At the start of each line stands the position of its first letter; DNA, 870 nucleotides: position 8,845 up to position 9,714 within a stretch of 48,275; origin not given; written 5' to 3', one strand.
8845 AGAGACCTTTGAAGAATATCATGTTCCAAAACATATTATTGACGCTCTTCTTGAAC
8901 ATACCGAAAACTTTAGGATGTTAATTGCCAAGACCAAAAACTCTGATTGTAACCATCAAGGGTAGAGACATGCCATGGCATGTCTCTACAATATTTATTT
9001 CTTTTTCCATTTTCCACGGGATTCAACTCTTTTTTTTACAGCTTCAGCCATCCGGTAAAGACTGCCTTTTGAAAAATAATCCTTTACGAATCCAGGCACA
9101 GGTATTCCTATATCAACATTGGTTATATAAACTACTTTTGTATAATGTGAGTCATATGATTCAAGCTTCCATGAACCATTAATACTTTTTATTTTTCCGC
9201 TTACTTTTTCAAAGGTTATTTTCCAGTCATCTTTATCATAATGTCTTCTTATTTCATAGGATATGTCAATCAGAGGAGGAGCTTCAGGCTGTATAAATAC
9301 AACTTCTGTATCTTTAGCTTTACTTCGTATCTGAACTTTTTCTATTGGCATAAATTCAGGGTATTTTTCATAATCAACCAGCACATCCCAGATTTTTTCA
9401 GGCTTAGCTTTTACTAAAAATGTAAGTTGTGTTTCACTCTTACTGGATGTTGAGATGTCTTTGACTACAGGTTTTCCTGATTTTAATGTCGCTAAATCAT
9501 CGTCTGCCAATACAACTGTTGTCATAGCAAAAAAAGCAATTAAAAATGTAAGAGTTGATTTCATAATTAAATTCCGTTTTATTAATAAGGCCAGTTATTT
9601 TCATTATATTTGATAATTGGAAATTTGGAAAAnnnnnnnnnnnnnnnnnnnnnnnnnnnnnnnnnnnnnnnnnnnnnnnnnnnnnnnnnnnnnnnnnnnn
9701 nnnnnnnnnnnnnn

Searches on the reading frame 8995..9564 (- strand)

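Call 36: search_protein_families(library=pfam, proteins=[window:8995-9564:-], max_evalue=0.001)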
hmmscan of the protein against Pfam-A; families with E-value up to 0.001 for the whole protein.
window:8995-9564:- (189 aa): 2 families
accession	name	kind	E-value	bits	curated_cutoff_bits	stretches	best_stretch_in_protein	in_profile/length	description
PF03364.25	Polyketide_cyc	-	2e-13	51.1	23.4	1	51-176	1-125/126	Polyketide cyclase / dehydrase and lipid transport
PF10604.15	Polyketide_cyc2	-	4.1e-05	24.4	27.4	1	48-167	7-128/142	Polyketide cyclase / dehydrase and lipid transport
